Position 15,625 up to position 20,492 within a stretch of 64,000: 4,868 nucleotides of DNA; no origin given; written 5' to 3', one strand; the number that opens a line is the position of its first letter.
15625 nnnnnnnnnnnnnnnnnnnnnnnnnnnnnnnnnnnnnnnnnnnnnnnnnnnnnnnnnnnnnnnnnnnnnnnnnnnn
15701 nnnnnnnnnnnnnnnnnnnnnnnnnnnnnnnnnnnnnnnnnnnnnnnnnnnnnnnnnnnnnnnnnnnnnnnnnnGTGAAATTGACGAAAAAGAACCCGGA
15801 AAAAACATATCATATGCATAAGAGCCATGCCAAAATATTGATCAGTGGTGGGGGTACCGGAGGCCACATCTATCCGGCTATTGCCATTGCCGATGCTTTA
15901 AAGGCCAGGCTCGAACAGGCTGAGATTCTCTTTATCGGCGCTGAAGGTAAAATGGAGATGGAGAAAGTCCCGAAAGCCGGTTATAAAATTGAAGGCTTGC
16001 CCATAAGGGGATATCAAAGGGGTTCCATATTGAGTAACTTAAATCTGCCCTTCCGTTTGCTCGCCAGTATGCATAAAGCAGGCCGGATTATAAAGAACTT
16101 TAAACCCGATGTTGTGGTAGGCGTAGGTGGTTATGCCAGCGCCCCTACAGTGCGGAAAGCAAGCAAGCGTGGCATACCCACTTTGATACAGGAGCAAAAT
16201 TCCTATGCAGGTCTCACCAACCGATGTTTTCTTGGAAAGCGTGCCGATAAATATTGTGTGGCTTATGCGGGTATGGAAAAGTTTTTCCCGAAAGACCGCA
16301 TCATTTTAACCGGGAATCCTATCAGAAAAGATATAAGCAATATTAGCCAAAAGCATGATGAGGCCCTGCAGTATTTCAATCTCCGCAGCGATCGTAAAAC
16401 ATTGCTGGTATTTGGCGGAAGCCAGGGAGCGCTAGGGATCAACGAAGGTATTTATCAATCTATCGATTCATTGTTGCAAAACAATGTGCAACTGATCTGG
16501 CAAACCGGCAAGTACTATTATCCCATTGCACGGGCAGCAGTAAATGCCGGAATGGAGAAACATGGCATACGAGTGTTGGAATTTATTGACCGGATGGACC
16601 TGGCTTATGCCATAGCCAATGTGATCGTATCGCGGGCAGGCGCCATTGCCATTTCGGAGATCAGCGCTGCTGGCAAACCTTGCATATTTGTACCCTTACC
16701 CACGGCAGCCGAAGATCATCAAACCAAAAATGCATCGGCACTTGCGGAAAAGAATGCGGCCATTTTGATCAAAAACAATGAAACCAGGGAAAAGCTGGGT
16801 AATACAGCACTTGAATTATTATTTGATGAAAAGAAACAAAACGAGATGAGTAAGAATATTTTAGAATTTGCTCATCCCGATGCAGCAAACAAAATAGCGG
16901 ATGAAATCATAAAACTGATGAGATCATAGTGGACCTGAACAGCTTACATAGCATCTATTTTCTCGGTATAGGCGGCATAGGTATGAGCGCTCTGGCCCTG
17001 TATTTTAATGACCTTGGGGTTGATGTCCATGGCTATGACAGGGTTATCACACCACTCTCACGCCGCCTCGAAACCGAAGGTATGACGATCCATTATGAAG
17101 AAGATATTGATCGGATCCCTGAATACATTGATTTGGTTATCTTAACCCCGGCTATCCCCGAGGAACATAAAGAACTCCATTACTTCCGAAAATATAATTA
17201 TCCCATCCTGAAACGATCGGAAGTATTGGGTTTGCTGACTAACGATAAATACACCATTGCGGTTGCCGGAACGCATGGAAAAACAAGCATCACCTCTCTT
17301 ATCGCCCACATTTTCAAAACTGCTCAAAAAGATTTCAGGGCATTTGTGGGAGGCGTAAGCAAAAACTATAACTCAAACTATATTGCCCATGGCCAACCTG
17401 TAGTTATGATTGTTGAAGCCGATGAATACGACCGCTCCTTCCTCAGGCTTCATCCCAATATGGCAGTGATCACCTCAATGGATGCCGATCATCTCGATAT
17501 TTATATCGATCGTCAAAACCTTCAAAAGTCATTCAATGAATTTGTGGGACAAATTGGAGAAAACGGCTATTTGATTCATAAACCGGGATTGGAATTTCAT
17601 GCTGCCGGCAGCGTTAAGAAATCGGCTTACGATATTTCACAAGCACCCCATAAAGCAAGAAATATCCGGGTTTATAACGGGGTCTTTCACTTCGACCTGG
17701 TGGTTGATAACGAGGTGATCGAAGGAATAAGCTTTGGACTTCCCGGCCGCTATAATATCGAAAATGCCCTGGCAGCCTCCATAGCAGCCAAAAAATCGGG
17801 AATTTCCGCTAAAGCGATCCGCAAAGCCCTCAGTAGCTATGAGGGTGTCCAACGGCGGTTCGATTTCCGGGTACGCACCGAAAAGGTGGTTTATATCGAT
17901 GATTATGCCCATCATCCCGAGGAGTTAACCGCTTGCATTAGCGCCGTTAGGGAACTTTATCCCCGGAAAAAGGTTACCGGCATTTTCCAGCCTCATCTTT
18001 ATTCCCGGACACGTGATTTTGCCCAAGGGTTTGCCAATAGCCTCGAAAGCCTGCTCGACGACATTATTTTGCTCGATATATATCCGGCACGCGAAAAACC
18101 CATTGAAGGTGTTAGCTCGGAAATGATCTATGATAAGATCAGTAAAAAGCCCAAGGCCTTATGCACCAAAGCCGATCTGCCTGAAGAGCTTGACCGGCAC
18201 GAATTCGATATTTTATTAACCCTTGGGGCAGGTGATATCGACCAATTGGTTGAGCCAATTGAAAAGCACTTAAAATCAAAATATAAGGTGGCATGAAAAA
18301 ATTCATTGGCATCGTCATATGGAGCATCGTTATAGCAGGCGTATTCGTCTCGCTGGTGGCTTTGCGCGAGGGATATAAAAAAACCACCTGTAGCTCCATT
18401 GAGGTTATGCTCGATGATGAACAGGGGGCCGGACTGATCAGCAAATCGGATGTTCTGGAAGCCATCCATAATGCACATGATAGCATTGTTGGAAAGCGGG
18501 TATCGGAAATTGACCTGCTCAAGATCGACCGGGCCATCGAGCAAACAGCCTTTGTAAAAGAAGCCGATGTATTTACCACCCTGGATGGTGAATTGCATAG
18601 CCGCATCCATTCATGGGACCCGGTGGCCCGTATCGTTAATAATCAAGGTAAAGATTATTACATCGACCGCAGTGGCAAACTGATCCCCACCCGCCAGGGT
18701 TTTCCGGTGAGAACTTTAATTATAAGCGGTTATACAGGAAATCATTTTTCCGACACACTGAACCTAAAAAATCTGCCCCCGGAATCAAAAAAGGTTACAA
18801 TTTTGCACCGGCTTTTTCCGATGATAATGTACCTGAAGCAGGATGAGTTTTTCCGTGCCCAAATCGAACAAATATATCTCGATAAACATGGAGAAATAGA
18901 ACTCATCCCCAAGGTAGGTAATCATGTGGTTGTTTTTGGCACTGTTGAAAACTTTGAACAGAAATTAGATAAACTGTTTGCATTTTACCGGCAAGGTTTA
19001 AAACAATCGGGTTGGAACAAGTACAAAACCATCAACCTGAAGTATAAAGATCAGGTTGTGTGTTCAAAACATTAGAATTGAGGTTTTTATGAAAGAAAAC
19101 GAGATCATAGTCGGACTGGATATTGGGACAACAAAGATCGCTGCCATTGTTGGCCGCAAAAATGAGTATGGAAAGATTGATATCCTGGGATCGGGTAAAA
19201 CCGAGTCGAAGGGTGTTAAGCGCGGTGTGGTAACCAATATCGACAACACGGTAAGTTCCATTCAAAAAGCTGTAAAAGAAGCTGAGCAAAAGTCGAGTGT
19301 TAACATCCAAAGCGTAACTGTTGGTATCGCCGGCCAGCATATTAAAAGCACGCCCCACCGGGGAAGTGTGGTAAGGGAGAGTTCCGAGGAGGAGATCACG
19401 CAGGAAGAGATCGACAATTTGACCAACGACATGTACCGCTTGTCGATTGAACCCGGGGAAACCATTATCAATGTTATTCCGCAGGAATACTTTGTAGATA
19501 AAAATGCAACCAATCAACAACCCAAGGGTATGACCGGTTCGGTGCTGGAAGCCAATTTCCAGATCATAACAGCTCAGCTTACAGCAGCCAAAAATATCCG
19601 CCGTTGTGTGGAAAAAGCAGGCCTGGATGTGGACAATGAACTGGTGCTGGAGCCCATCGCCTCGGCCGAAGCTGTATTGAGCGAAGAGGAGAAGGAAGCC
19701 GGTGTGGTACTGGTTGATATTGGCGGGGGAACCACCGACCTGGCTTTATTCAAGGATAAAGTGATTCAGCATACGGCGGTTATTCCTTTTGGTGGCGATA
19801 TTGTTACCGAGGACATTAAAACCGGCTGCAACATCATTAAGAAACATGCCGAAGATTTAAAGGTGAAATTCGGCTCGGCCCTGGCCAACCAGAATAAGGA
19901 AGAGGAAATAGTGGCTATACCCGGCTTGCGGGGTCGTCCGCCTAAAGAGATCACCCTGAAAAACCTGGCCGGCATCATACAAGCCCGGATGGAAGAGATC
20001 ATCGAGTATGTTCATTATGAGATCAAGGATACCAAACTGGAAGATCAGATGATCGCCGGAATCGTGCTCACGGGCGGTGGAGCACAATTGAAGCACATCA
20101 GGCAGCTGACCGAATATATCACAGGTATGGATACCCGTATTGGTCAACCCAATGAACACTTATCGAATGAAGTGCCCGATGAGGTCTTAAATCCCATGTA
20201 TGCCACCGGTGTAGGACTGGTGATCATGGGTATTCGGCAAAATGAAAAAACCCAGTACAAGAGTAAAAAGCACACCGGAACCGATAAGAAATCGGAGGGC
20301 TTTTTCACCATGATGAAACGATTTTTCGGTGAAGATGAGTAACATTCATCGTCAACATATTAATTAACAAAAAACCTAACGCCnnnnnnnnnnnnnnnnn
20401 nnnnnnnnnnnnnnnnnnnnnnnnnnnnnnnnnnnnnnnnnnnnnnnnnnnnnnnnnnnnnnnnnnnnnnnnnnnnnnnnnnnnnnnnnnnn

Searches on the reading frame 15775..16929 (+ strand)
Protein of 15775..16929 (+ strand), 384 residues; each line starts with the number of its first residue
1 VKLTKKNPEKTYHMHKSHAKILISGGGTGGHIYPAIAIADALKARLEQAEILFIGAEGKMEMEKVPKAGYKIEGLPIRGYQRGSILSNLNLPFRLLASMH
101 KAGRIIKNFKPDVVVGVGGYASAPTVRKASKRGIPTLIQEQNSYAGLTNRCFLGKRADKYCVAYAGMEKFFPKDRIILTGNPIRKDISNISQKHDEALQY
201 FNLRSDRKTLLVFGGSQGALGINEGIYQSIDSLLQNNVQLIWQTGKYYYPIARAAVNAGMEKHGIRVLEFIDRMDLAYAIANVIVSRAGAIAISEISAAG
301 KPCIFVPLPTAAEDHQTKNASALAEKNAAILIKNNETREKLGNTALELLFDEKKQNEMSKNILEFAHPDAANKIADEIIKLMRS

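Call 78: search_protein_families(library=pfam, proteins=[window:15775-16929:+], max_evalue=0.00001)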
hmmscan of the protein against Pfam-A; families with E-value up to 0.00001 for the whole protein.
window:15775-16929:+ (384 aa): 2 families
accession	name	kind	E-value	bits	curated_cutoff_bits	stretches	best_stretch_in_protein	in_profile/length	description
PF04101.22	Glyco_tran_28_C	-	2e-36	126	22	1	209-373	1-165/166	Glycosyltransferase family 28 C-terminal domain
PF03033.26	Glyco_transf_28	-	3.9e-33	114.9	26.2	1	21-153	1-131/139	Glycosyltransferase family 28 N-terminal domain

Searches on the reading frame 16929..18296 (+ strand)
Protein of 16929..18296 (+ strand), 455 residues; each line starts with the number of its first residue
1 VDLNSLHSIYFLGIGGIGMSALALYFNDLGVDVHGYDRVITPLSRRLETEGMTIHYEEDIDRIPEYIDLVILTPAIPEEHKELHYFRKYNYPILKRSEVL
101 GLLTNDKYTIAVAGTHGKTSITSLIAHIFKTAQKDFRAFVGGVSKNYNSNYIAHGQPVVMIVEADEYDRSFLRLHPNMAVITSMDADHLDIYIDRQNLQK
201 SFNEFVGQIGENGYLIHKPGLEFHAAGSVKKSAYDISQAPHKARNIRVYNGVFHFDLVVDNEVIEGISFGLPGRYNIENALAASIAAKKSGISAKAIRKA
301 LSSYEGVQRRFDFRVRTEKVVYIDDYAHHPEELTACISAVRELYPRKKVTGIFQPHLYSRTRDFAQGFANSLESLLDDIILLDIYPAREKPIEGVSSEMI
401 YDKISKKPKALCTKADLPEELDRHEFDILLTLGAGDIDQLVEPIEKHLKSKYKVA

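Call 78: search_protein_families(library=pfam, proteins=[window:16929-18296:+], max_evalue=0.00001)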
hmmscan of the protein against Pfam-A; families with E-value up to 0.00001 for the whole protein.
window:16929-18296:+ (455 aa): 3 families
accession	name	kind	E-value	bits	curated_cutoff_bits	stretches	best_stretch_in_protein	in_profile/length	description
PF08245.18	Mur_ligase_M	-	7.2e-20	72.2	24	1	112-287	1-200/200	Mur ligase middle domain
PF01225.30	Mur_ligase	-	2.1e-17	63.7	21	1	9-108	2-95/95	Mur ligase family, catalytic domain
PF02875.26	Mur_ligase_C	-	1.1e-14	55.8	28.4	1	309-410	1-97/127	Mur ligase, glutamate ligase domain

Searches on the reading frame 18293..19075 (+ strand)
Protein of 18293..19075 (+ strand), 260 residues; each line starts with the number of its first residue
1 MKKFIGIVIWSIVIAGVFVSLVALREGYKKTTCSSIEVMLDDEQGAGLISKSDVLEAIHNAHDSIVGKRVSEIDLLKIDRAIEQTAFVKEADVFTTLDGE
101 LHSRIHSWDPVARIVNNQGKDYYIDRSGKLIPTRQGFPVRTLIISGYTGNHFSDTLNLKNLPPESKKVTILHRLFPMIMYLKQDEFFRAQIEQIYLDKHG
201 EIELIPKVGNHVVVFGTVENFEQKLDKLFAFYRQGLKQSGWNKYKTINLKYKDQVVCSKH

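Call 79: search_protein_families(library=pfam, proteins=[window:18293-19075:+], max_evalue=0.01)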
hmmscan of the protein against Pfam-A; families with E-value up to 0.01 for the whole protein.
window:18293-19075:+ (260 aa): 1 family
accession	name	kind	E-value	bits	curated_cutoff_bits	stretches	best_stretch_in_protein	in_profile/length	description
PF03799.20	FtsQ_DivIB_C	-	0.00013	23.3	21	1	113-235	2-103/114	Cell division protein FtsQ/DivIB, C-terminal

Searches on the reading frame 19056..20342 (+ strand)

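Call 78: search_protein_families(library=pfam, proteins=[window:19056-20342:+], max_evalue=0.00001)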
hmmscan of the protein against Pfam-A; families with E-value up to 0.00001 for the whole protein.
window:19056-20342:+ (428 aa): 5 families
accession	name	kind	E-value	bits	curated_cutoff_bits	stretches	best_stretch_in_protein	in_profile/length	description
PF14450.12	FtsA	-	2.9e-44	150.9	31.8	2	218-387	1-127/127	Cell division protein FtsA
PF02491.25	SHS2_FTSA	-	5.9e-21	75.1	25.4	1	93-172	1-79/79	SHS2 domain inserted in FTSA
PF06723.19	MreB_Mbl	-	1.9e-14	53.7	27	1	194-364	124-305/327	MreB/Mbl protein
PF11104.14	PilM_2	-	1.3e-09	37.9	27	0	193-271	158-236/340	Type IV pilus assembly protein PilM;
PF06277.17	EutA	-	7.3e-07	28.9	27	1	204-344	133-266/475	Ethanolamine utilisation protein EutA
